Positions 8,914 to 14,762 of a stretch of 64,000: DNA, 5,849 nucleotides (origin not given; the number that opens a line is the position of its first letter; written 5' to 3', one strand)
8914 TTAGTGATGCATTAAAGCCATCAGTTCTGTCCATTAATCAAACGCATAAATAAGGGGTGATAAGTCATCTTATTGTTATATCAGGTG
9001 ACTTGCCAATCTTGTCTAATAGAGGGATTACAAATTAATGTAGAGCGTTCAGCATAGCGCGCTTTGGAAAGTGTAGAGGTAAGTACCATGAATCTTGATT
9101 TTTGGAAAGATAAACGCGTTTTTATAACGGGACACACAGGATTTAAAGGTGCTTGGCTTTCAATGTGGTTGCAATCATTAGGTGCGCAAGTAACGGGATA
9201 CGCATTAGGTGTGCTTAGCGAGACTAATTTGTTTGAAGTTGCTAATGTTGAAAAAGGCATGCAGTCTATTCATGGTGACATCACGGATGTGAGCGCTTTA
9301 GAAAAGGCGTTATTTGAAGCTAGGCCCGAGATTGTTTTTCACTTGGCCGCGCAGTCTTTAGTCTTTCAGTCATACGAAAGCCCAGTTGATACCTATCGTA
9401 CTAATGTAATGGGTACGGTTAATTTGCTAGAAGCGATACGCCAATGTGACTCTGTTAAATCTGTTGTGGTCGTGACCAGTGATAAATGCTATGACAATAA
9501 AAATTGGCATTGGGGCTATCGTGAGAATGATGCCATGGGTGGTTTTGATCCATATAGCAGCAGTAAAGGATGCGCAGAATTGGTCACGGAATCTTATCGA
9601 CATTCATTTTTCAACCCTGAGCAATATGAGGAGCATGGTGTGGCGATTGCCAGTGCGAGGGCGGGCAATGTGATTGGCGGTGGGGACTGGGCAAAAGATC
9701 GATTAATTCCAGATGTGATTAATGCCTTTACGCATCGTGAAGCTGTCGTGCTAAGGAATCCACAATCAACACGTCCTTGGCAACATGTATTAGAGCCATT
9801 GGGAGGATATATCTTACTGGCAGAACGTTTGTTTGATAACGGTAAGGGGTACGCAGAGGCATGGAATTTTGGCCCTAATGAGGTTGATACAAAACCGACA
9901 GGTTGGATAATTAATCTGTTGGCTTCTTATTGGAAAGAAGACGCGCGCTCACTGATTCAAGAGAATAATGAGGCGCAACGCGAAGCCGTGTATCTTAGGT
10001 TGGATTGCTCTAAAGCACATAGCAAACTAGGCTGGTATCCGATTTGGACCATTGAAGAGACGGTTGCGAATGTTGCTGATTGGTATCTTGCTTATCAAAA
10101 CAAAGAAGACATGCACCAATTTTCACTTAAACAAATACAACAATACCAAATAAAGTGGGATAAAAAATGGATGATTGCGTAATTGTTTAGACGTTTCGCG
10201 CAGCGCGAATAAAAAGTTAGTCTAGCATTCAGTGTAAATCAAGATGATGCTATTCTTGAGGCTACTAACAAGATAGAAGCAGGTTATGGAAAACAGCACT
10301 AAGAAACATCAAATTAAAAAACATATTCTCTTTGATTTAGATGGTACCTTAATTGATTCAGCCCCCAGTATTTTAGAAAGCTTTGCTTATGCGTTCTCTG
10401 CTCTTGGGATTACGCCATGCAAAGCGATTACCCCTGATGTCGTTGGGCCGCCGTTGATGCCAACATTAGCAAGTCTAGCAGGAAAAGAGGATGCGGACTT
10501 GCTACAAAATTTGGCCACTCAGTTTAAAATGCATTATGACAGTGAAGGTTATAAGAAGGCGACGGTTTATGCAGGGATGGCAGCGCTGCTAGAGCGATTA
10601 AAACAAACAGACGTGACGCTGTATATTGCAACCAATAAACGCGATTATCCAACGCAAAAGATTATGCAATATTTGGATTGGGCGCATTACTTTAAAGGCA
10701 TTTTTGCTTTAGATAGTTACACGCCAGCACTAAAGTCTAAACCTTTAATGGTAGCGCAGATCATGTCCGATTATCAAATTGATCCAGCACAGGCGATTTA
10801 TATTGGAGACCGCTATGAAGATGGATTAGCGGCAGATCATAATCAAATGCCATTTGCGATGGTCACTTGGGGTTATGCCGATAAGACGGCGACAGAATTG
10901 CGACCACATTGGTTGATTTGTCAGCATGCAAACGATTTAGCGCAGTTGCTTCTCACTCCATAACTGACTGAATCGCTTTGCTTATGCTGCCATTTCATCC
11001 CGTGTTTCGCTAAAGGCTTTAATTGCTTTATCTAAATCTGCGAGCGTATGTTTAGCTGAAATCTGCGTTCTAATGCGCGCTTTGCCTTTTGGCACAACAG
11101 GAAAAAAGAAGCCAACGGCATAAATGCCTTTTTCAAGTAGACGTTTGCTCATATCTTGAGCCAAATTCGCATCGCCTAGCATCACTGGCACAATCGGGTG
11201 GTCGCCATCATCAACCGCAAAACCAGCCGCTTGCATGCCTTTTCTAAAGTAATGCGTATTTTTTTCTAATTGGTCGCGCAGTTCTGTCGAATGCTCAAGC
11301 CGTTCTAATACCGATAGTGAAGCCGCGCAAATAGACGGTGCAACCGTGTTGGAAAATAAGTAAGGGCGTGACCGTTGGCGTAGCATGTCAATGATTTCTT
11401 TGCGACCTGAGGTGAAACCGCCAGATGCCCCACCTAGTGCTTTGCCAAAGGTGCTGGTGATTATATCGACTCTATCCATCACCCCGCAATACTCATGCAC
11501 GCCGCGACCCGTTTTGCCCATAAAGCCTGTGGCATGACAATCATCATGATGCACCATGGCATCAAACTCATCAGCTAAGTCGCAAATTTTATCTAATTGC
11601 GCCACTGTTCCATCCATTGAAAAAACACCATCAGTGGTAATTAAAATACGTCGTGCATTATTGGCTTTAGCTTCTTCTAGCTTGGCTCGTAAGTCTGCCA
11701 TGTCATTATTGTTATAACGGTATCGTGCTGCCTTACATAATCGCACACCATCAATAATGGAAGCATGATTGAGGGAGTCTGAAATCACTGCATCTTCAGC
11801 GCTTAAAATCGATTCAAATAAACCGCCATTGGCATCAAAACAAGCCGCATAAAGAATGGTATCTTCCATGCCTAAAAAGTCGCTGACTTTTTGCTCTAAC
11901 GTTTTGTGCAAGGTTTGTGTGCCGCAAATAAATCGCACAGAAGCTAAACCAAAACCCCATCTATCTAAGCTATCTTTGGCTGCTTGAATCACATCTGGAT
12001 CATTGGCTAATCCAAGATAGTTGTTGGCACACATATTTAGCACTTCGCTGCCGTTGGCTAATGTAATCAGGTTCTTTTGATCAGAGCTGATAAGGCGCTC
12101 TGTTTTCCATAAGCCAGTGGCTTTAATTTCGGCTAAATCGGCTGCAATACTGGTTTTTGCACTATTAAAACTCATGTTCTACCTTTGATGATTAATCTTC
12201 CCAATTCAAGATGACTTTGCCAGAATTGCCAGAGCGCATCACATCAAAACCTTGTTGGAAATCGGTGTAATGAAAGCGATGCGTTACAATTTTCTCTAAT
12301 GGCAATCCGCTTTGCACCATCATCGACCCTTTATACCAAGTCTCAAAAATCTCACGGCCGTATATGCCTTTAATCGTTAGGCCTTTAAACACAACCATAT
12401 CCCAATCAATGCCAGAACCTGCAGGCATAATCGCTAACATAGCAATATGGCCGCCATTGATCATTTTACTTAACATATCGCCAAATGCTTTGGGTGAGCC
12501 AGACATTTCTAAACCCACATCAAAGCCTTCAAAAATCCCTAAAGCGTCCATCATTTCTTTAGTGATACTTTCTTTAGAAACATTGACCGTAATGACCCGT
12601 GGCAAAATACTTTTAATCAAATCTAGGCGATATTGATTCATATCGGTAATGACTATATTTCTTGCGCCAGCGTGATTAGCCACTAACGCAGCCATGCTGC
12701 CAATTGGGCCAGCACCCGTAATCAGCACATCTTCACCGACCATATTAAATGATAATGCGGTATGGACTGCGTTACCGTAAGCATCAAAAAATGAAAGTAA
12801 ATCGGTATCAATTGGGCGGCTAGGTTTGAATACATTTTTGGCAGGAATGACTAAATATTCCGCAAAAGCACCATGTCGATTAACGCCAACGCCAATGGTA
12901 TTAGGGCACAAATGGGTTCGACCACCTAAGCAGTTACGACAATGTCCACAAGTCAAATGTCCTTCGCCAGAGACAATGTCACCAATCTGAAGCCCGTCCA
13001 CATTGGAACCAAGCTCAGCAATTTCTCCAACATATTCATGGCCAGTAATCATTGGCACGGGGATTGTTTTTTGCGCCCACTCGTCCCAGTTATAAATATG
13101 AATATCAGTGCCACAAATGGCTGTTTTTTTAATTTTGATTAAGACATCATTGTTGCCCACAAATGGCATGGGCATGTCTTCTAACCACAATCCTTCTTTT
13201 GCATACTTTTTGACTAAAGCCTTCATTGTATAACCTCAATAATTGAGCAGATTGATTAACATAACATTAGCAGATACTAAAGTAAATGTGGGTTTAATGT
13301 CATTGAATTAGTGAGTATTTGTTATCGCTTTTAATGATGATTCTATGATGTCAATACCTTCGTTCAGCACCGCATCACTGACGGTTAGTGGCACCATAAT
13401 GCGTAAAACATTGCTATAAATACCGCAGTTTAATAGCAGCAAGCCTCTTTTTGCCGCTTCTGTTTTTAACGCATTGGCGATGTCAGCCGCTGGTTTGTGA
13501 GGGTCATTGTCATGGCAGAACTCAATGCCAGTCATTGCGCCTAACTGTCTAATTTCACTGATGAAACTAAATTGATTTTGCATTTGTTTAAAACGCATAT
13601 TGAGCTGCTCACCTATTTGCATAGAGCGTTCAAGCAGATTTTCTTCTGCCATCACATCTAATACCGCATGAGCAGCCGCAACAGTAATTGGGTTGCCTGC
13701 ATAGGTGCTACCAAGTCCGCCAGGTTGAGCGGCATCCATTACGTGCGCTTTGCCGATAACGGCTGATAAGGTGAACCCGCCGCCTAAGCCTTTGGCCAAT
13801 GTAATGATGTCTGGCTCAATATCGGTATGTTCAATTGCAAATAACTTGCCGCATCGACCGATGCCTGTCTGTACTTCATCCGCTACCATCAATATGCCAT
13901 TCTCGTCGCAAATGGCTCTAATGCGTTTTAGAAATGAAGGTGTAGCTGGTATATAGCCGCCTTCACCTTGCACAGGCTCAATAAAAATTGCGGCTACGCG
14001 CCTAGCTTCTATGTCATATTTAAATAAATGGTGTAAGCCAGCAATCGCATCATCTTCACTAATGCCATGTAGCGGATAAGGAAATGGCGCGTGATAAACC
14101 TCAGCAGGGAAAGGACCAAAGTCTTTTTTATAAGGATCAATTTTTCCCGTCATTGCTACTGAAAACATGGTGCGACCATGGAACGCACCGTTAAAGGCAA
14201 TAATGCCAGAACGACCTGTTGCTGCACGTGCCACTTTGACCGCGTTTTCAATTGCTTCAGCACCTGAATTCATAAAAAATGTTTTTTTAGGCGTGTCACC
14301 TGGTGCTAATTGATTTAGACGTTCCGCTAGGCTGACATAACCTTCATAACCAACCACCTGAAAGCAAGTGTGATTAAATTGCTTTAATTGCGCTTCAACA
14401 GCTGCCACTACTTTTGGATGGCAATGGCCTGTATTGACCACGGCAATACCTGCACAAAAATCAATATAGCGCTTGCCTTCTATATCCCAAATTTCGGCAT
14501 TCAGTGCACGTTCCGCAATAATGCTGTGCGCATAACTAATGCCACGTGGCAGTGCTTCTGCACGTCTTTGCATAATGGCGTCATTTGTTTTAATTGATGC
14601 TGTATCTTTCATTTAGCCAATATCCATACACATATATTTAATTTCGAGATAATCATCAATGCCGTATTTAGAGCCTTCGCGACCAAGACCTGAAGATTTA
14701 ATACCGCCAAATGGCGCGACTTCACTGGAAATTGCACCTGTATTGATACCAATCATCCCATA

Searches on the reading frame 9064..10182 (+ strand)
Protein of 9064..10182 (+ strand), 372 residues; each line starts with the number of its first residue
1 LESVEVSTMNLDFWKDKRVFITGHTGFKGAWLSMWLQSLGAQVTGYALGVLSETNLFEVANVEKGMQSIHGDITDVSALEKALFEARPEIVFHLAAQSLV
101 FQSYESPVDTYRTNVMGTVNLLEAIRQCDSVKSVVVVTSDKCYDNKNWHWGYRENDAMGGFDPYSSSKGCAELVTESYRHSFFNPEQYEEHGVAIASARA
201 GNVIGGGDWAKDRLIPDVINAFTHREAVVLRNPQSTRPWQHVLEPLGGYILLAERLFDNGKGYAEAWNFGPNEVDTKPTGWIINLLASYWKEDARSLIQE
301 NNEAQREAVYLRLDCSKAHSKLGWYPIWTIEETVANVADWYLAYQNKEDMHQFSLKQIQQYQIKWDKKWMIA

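Call 7: search_protein_families(library=pfam, proteins=[window:9064-10182:+], max_evalue=0.00001)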
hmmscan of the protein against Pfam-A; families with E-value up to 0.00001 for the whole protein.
window:9064-10182:+ (372 aa): 6 families
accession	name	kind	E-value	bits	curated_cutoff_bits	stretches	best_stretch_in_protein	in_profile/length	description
PF16363.11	GDP_Man_Dehyd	-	1.2e-37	130.6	27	1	20-336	1-331/332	GDP-mannose 4,6 dehydratase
PF01370.27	Epimerase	-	3.3e-31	109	20.9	1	19-255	1-227/240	NAD dependent epimerase/dehydratase family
PF02719.21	Polysacc_synt_2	-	4e-12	46.4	20.2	1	21-147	3-136/293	Polysaccharide biosynthesis protein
PF04321.23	RmlD_sub_bind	-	2.4e-08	33.8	27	1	18-176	2-137/287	RmlD substrate binding domain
PF01073.25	3Beta_HSD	-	4.2e-08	33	22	1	21-144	2-122/280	3-beta hydroxysteroid dehydrogenase/isomerase family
PF07993.18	NAD_binding_4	-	3.1e-06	27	20.1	0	54-179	49-192/258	Male sterility protein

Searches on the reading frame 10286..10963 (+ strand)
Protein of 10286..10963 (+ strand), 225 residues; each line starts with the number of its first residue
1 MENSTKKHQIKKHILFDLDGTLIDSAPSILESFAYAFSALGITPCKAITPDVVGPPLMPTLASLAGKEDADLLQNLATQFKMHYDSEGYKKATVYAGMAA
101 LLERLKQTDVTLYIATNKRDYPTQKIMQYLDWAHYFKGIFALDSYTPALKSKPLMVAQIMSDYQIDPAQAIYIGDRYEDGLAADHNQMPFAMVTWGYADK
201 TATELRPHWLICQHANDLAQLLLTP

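Call 7: search_protein_families(library=pfam, proteins=[window:10286-10963:+], max_evalue=0.00001)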
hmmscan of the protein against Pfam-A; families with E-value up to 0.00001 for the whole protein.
window:10286-10963:+ (225 aa): 4 families
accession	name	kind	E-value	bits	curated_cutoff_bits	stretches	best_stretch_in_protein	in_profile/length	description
PF13419.12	HAD_2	-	5.3e-26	92.3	23.8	1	14-193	1-178/178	Haloacid dehalogenase-like hydrolase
PF00702.32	Hydrolase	-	1.5e-20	74.9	26.4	1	12-183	2-187/191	haloacid dehalogenase-like hydrolase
PF12710.13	HAD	-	3.3e-09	37.9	27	1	14-179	1-184/189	haloacid dehalogenase-like hydrolase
PF13242.12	Hydrolase_like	-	2.6e-06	27.7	22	1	150-213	4-70/75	HAD-hyrolase-like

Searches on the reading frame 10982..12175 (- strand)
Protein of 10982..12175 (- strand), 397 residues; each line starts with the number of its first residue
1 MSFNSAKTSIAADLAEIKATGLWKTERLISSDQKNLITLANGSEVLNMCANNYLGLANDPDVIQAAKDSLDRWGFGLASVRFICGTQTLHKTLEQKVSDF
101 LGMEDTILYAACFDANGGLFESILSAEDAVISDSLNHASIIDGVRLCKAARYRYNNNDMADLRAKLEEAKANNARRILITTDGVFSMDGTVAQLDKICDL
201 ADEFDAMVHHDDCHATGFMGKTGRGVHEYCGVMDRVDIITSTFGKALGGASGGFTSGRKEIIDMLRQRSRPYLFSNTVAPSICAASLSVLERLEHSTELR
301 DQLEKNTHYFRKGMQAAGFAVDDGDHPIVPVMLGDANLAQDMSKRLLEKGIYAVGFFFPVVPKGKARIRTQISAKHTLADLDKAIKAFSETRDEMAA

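Call 7: search_protein_families(library=pfam, proteins=[window:10982-12175:-], max_evalue=0.00001)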
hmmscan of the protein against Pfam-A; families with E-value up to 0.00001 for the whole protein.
window:10982-12175:- (397 aa): 1 family
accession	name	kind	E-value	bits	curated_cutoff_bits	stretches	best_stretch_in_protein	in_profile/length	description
PF00155.27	Aminotran_1_2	-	5.9e-64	216.9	19.7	1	44-388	2-361/361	Aminotransferase class I and II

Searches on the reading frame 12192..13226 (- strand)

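Call 7: search_protein_families(library=pfam, proteins=[window:12192-13226:-], max_evalue=0.00001)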
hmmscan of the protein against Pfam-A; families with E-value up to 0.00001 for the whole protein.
window:12192-13226:- (344 aa): 2 families
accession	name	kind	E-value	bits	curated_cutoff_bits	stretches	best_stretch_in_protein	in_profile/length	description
PF08240.17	ADH_N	-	1e-28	100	23.5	1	25-134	2-101/104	Alcohol dehydrogenase GroES-like domain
PF00107.32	ADH_zinc_N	-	7.7e-17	61.9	31.8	1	174-299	1-122/129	Zinc-binding dehydrogenase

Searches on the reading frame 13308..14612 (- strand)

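Call 7: search_protein_families(library=pfam, proteins=[window:13308-14612:-], max_evalue=0.00001)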
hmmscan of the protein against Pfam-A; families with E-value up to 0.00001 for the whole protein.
window:13308-14612:- (434 aa): 1 family
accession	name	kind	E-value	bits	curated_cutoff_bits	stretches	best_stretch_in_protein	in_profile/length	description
PF00202.27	Aminotran_3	-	3.8e-132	441.2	30.5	1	30-425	10-401/403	Aminotransferase class-III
